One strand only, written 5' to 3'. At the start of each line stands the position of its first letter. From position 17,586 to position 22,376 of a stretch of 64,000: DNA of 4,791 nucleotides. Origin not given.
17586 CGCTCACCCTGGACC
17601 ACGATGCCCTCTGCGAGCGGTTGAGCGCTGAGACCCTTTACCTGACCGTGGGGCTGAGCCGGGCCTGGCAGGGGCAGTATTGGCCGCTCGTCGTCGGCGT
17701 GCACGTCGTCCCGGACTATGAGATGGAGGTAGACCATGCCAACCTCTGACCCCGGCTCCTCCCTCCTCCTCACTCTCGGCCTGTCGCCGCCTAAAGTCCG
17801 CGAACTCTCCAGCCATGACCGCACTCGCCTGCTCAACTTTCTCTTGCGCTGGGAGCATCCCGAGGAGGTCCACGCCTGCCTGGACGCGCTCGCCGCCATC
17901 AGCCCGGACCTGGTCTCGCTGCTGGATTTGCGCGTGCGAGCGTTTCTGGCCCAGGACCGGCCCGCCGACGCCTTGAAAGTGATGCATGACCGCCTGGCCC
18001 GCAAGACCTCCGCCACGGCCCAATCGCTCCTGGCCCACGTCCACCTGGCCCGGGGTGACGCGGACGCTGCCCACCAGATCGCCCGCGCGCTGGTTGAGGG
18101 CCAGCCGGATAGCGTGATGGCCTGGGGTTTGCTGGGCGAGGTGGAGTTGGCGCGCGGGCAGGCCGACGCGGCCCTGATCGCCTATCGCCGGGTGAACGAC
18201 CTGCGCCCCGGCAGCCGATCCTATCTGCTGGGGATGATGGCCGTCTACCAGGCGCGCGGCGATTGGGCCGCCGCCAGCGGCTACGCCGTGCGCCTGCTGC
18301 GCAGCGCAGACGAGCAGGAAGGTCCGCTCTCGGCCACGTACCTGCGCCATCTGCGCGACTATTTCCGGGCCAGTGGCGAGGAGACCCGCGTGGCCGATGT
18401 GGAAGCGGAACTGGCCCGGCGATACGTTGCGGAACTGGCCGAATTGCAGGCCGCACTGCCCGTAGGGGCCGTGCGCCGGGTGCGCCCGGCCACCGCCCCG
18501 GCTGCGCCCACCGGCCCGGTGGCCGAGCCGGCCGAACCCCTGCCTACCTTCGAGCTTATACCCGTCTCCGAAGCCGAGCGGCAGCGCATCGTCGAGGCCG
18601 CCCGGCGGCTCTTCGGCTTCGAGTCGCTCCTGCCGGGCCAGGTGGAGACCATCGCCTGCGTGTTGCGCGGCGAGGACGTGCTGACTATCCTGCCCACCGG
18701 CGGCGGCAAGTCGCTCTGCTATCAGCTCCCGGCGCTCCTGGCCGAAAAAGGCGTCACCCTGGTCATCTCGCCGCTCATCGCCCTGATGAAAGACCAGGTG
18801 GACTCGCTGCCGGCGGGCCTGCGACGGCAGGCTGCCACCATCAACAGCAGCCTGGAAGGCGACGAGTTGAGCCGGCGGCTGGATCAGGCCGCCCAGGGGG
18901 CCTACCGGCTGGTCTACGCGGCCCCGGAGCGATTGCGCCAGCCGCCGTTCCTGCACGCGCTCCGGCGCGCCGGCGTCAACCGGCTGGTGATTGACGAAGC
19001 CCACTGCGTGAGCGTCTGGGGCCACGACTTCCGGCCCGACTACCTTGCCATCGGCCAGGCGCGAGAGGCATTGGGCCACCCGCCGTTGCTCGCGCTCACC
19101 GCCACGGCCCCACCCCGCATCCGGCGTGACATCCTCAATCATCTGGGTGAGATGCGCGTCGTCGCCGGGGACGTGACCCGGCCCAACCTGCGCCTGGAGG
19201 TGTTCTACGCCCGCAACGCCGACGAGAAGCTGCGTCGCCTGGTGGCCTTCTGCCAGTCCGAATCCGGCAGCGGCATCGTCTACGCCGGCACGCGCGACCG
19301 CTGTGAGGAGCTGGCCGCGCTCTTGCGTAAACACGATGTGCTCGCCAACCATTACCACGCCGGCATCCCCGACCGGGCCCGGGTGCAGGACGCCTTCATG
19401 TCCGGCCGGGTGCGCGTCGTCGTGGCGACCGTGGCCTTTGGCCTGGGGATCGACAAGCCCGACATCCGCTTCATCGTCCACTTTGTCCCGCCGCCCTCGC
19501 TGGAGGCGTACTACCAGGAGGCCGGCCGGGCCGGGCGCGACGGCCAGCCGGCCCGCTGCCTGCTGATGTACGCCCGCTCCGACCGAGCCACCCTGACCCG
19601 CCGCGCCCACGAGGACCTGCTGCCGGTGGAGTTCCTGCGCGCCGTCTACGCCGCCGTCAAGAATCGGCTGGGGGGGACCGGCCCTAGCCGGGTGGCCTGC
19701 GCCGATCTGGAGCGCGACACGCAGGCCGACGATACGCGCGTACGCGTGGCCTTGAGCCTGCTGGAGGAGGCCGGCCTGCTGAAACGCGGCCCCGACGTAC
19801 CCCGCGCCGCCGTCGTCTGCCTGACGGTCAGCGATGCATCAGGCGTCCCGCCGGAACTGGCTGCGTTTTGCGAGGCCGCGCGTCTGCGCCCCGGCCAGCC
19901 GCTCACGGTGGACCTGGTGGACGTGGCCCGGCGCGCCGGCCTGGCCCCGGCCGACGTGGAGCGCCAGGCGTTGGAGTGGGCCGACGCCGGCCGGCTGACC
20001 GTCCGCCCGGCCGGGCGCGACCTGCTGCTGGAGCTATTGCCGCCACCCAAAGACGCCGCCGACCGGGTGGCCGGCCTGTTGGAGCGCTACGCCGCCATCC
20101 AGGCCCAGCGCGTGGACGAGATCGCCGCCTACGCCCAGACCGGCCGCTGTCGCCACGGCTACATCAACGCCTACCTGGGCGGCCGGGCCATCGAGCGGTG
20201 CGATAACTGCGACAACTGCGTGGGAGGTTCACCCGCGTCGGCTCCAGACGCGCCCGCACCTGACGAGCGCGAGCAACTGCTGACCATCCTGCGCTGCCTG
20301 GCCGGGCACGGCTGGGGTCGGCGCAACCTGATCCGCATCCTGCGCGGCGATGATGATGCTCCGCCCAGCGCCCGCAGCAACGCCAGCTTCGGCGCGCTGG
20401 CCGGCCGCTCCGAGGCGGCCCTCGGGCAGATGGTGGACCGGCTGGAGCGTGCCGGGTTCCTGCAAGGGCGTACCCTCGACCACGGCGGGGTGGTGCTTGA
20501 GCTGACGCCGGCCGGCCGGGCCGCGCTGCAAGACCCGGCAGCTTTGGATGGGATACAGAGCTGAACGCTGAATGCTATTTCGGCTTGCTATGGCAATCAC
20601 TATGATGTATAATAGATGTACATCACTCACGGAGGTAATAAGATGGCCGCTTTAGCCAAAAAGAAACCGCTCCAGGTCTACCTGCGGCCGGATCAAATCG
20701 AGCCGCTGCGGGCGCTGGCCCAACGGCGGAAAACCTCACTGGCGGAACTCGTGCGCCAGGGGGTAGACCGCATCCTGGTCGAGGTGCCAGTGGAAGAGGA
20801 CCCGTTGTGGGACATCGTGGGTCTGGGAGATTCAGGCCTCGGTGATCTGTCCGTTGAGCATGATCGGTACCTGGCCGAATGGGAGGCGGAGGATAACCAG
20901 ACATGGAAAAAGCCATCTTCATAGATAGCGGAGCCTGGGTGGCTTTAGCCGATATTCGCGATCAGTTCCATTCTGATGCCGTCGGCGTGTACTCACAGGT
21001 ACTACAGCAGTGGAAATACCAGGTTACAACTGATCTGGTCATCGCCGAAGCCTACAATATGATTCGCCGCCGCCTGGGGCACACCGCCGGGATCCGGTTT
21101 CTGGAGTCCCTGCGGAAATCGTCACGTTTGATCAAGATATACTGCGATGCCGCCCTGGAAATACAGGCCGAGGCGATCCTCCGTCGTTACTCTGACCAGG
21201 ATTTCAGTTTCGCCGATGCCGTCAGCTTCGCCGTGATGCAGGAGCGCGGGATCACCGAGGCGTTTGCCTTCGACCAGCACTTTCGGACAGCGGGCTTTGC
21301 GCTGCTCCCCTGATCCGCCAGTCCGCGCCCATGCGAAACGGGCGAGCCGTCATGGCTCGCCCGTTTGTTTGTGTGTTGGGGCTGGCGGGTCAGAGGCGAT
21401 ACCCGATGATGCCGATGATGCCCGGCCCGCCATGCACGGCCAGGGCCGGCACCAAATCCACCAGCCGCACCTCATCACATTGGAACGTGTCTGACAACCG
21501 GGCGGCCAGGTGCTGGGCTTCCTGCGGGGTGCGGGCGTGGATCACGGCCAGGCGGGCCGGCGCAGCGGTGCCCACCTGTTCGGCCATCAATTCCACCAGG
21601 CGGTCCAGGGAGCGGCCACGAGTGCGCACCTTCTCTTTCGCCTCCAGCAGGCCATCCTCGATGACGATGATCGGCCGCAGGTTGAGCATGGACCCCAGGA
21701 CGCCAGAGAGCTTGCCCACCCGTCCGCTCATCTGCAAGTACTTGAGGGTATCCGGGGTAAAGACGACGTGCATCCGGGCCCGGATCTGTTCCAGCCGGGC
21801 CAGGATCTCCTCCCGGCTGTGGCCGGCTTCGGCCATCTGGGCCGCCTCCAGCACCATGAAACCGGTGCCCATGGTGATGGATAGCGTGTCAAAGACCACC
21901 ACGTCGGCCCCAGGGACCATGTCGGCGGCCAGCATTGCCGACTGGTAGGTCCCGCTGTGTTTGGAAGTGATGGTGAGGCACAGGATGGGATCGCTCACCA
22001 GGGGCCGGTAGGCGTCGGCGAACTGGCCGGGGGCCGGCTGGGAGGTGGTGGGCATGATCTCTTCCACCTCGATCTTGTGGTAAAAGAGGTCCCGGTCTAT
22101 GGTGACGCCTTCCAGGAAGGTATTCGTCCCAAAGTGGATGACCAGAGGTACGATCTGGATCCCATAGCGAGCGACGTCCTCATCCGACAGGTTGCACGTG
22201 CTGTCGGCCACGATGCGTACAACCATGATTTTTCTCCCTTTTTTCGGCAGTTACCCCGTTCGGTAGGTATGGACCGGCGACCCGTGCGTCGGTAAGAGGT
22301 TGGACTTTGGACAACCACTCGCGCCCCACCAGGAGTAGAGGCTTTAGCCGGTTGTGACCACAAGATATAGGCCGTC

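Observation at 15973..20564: Uncharacterised four-gene cluster: two tandem DUF488 paralogs, an unknown 243-aa protein, and a RecQ helicase with a 290-aa TPR N-terminal extension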

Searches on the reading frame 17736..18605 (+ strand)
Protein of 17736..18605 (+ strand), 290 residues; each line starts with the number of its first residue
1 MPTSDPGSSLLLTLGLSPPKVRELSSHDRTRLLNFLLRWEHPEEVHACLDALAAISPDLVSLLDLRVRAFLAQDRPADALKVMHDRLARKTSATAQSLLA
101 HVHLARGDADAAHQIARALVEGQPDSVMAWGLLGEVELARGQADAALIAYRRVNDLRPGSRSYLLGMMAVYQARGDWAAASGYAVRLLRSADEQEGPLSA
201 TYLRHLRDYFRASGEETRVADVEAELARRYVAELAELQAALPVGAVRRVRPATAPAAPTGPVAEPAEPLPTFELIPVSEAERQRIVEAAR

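Call 101: search_protein_families(library=pfam, proteins=[window:17736-18605:+], max_evalue=1)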
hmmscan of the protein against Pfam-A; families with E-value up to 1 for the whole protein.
window:17736-18605:+ (290 aa): 13 families
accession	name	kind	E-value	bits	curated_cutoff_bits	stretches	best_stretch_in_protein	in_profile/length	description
PF13432.12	TPR_16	-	2.8e-08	34.5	32.7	2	99-160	3-64/65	Tetratricopeptide repeat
PF13428.12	TPR_14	-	2.1e-07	31.4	23.5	2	95-135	3-43/44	Tetratricopeptide repeat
PF09295.16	ChAPs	-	1.1e-06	28.3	20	1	43-149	186-290/395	ChAPs (Chs5p-Arf1p-binding proteins)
PF14559.12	TPR_19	-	1.4e-06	29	25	2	71-133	2-65/68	Tetratricopeptide repeat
PF23914.1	TPR_CcmH_CycH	-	1e-05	25.8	42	1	121-190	44-112/158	Cytochrome c-type biogenesis protein H TPR domain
PF12895.13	ANAPC3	-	0.0015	19.2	27.2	1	87-151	15-80/82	Anaphase-promoting complex, cyclosome, subunit 3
PF13431.12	TPR_17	-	0.0024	18.5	24.4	1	119-147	5-33/34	Tetratricopeptide repeat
PF13424.12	TPR_12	-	0.0038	17.8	30.1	1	92-153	2-71/77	Tetratricopeptide repeat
PF09613.16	HrpB1_HrpK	-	0.005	16.9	29.3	1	34-126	19-111/126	Bacterial type III secretion protein (HrpB1_HrpK)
PF07721.20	TPR_4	-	0.01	16.8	27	1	94-118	2-26/26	Tetratricopeptide repeat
PF07719.23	TPR_2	-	0.014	15.9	27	1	129-159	3-33/34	Tetratricopeptide repeat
PF13176.12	TPR_7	-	0.021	15.3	27.9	0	170-196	8-34/36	Tetratricopeptide repeat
PF13174.12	TPR_6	-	0.32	12.2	26.3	0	133-160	6-33/33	Tetratricopeptide repeat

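Call 106: find_related_loci(query=window:17736-18590:+, collection=metagenome_contigs, flank=5000)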
Query window:17736-18590:+ (285 aa) in metagenome_contigs; peptide patterns used: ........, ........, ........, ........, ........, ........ (x = any residue, [..] = any of these).
187 stretches matched a pattern; 4 encode a relative of the query (tblastn E <= 1e-3); 4 distinct loci.
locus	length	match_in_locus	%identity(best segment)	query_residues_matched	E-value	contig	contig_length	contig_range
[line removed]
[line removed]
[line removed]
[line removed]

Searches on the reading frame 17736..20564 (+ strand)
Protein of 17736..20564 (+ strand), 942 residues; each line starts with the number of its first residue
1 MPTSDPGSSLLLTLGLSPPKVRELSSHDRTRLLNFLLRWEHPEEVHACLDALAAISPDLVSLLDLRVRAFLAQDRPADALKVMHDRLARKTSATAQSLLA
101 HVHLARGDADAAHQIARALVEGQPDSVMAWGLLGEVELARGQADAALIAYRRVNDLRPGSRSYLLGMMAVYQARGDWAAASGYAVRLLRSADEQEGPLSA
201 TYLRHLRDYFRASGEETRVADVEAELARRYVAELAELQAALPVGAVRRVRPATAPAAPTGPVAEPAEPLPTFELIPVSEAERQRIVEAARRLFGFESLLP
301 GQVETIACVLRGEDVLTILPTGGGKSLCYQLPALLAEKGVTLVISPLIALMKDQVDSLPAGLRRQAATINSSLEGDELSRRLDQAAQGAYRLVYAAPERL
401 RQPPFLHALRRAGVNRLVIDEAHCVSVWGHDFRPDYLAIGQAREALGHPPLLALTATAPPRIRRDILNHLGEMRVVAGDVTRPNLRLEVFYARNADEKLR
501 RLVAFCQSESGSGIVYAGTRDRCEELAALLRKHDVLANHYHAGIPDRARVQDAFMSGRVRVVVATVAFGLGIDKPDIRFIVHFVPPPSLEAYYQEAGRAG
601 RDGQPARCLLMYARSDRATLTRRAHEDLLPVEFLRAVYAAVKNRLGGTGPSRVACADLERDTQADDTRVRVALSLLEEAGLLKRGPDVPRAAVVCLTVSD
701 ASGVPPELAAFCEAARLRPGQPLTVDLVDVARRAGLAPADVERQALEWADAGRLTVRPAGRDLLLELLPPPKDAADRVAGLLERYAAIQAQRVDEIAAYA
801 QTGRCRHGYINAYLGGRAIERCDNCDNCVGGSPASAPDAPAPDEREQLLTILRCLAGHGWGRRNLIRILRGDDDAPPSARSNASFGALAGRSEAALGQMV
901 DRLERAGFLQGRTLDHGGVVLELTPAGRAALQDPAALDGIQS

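Call 3: search_protein_families(library=pfam, proteins=[window:17736-20564:+], max_evalue=0.01)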
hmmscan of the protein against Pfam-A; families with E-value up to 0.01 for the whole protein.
window:17736-20564:+ (942 aa): 9 families
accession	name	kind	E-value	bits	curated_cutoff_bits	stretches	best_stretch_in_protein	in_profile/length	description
PF00270.35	DEAD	-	8.7e-25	87.8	26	1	300-461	2-163/167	DEAD/DEAH box helicase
PF00271.37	Helicase_C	-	9.2e-16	58.5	23.5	1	498-603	5-110/110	Helicase conserved C-terminal domain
PF16124.10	RecQ_Zn_bind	-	7.6e-09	36.6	25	1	785-828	20-65/66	RecQ zinc-binding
PF13432.12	TPR_16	-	1.4e-07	32.3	32.7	1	99-160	3-64/65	Tetratricopeptide repeat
PF09295.16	ChAPs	-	8e-06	25.5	20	1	44-149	187-290/395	ChAPs (Chs5p-Arf1p-binding proteins)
PF14559.12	TPR_19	-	1.6e-05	25.6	25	1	71-133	2-65/68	Tetratricopeptide repeat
PF23914.1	TPR_CcmH_CycH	-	0.00011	22.6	42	1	121-190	44-112/158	Cytochrome c-type biogenesis protein H TPR domain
PF13428.12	TPR_14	-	0.0002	22.2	23.5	1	96-135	4-43/44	Tetratricopeptide repeat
PF12895.13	ANAPC3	-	0.0092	16.7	27.2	0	87-151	15-80/82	Anaphase-promoting complex, cyclosome, subunit 3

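Call 4: search_protein_families(library=padloc, proteins=[window:17736-20564:+], max_evalue=0.01)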
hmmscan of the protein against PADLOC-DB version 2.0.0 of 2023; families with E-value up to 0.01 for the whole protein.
window:17736-20564:+ (942 aa): 28 families (the best 25 are shown)
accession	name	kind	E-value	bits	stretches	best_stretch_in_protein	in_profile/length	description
PDLC02864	DpdF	-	4e-134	446.7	1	280-643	5-369/610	DpdF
PDLC02870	DpdF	-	2.8e-125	416.8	2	289-682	5-394/534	DpdF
PDLC02861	DpdF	-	1.7e-119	397.8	2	284-624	15-355/611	DpdF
PDLC03928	PsyrT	-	4.1e-107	357.2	2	283-680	6-407/689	-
PDLC02865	DpdF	-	9.1e-77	256.8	1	282-621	744-1089/1499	DpdF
PDLC02859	DpdF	-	3.7e-56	188.7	1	289-611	92-424/545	DpdF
PDLC02868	DpdF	-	6.7e-48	161.1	2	287-468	328-515/1078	DpdF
PDLC02863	DpdF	-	1e-44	151.2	1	471-832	12-376/488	DpdF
PDLC02872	DpdF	-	9.1e-43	144.8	1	311-622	174-515/859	DpdF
PDLC01089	C3a193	-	3.8e-41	139.4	1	314-606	269-586/983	poss. alt. Cas3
PDLC02855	DpdF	-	9.3e-35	118.1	1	309-616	151-483/825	DpdF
PDLC02857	DpdF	-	1e-32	111.2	1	300-620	181-546/911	DpdF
PDLC02867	DpdF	-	1.8e-29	100.6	1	300-632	139-498/855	DpdF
PDLC02858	DpdF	-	1.5e-22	77.9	1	300-613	154-475/504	DpdF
PDLC02862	DpdF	-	5.9e-21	72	1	311-617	134-470/811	DpdF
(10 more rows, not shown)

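Call 16: search_protein_families(library=ncbifam, proteins=[window:17736-20564:+], max_evalue=0.01)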
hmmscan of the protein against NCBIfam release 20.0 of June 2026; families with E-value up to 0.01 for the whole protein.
window:17736-20564:+ (942 aa): 32 families (the best 25 are shown)
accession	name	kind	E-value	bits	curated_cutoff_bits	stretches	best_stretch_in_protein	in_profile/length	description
TIGR01389.1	recQ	equivalog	8.3e-127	424.1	640.2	2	290-623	6-339/591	DNA helicase RecQ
NF008279.0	PRK11057.1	equivalog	7.3e-105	351.7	1015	2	289-626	17-354/608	ATP-dependent DNA helicase RecQ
TIGR00614.1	recQ_fam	subfamily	9.2e-105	351.1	219.8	1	290-622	4-340/470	RecQ family ATP-dependent DNA helicase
NF041063.1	DpdF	equivalog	3e-57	194.8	550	1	302-629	145-499/813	protein DpdF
NF053631.1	RNA_helic_CshA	equivalog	8.6e-20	71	646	1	285-608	10-337/434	degradosome RNA helicase CshA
TIGR03817.1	DECH_helic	hypoth_equivalog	2.5e-16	59.1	874.1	2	501-616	273-386/742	helicase/secretion neighborhood putative DEAH-box helicase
NF008394.0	PRK11192.1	equivalog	5.2e-16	58.5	507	1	294-606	22-345/441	ATP-dependent RNA helicase SrmB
NF008744.0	PRK11776.1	equivalog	1.9e-14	53.1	524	1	293-619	22-353/460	ATP-dependent RNA helicase DbpA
TIGR04121.1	DEXH_lig_assoc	equivalog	9.2e-14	50.1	850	1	302-611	18-356/804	ligase-associated DNA damage response DEXH box helicase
NF053636.1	DDHlcsCsdAPsy1082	equivalog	2.9e-13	49.2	890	1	488-620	220-355/512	DEAD/DEAH box helicase CsdA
NF008642.0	PRK11634.1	equivalog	4.8e-13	48.4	989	1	285-620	17-357/628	DEAD/DEAH family ATP-dependent RNA helicase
NF053711.1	RNA_heli_RhlE1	exception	1.2e-12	47.4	750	1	295-609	21-345/434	RNA helicase RhlE1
TIGR02917.1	PEP_TPR_lipo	equivalog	3.6e-11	41.7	312.2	1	56-209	121-272/899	XrtA/PEP-CTERM system TPR-repeat protein PrsT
NF003419.0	PRK04837.1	equivalog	1.3e-10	40.6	588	1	468-606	214-354/424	ATP-dependent RNA helicase RhlB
NF053710.1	RNA_heli_RhlE2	exception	1.3e-08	33.7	925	1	512-611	251-352/635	RNA helicase RhlE2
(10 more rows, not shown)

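Call 28: search_solved_structures(query=window:17736-20564:+, max_evalue=0.001)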
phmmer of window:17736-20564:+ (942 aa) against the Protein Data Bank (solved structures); distinct sequences matched with E-value up to 0.001: 169 (the best 60 are shown).
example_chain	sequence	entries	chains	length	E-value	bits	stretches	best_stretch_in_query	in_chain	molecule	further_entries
1oyw_A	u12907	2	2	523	4.6e-89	303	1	289-625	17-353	ATP-dependent DNA helicase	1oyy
4tmu_A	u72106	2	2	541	3.2e-88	300.3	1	287-627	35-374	RecQ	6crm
5lb3_B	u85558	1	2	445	3.2e-79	270.5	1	281-626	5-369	ATP-dependent DNA helicase Q5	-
5lb5_A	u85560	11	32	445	4.3e-79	270.1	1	283-626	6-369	ATP-dependent DNA helicase Q5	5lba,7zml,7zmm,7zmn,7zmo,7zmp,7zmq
7zms_A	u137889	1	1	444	5.2e-79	269.8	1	283-626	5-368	ATP-dependent DNA helicase Q5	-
8rl5_A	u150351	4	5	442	5.7e-79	269.7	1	283-625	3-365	ATP-dependent DNA helicase Q5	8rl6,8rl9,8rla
5lb8_A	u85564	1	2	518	7.6e-79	269.2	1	283-626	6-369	ATP-dependent DNA helicase Q5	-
8qq2_R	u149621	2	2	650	1.6e-78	268.2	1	283-626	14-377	ATP-dependent DNA helicase Q5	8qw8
8qw9_R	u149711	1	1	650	1.6e-78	268.2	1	283-626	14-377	ATP-dependent DNA helicase Q5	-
4q47_A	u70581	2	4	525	5.5e-78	266.4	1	283-632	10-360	DNA helicase RecQ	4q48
9ei2_U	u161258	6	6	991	5.5e-78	266.4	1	283-626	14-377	ATP-dependent DNA helicase Q5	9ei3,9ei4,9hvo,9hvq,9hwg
9ei1_U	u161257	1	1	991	7.6e-77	262.6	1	283-626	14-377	ATP-dependent DNA helicase Q5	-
7auc_A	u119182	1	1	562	4e-67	230.5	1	285-622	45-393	Bloom syndrome protein,Bloom syndrome protein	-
7aud_A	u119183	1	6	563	4e-67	230.5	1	285-622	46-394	Bloom syndrome protein,Bloom syndrome protein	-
4cgz_A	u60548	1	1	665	6.9e-67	229.7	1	285-622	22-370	BLOOM'S SYNDROME HELICASE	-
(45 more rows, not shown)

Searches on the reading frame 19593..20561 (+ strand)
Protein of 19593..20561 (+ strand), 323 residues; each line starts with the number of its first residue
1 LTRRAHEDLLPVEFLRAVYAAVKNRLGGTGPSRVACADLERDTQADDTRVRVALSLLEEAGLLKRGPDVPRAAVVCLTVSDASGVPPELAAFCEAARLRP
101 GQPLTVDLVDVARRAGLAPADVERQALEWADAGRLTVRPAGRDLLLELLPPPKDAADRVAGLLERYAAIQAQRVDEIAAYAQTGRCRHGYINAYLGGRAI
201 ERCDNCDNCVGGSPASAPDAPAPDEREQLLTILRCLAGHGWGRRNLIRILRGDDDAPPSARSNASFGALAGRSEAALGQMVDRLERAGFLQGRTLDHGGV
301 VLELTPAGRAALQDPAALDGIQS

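Call 101: search_protein_families(library=pfam, proteins=[window:19593-20561:+], max_evalue=1)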
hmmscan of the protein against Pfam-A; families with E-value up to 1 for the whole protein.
window:19593-20561:+ (323 aa): 4 families
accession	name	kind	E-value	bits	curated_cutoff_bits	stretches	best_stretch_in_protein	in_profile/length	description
PF16124.10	RecQ_Zn_bind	-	2.2e-08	35.1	25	1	166-209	20-65/66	RecQ zinc-binding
PF09382.16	RQC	-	0.0024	18.1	23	1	238-315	22-100/114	RQC domain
PF12802.13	MarR_2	-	0.052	14.2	27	0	37-68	24-55/61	MarR family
PF01047.28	MarR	-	0.08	13.3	24.6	1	268-291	25-48/59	MarR family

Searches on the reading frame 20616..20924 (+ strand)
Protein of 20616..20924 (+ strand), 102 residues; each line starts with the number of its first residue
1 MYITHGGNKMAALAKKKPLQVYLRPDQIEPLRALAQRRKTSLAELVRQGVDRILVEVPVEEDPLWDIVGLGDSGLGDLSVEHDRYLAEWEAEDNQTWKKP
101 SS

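Call 3: search_protein_families(library=pfam, proteins=[window:20616-20924:+], max_evalue=0.01)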
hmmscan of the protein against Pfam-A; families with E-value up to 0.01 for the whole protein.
window:20616-20924:+ (102 aa): 1 family
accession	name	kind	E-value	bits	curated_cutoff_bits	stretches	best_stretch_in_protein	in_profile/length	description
PF12651.13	RHH_3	-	0.0048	17.3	21.6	1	15-53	1-39/44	Ribbon-helix-helix domain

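Call 4: search_protein_families(library=padloc, proteins=[window:20616-20924:+], max_evalue=0.01)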
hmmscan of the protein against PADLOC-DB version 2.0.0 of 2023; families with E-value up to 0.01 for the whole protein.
window:20616-20924:+ (102 aa): 0 families

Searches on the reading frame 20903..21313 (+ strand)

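Call 3: search_protein_families(library=pfam, proteins=[window:20903-21313:+], max_evalue=0.01)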
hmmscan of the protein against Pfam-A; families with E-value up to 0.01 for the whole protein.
window:20903-21313:+ (136 aa): 1 family
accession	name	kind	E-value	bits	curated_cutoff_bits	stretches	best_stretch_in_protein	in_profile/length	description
PF01850.27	PIN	-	4.8e-11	43.8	23.6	1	5-131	1-118/120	PIN domain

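Call 4: search_protein_families(library=padloc, proteins=[window:20903-21313:+], max_evalue=0.01)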
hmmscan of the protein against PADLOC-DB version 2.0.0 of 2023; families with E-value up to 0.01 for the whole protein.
window:20903-21313:+ (136 aa): 0 families

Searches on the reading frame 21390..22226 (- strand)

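Call 105: search_protein_families(library=pfam, proteins=[window:21390-22226:-], max_evalue=0.0001)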
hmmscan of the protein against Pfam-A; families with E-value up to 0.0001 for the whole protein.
window:21390-22226:- (278 aa): 2 families
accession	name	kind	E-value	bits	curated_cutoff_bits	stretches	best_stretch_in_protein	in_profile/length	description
PF02645.21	DegV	-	3.4e-82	276.3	27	1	3-274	2-276/280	Uncharacterised protein, DegV family COG1307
PF13684.11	FakA-like_C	-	7.6e-05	22.6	23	0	46-249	13-195/216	Fatty acid kinase subunit A-like, C-terminal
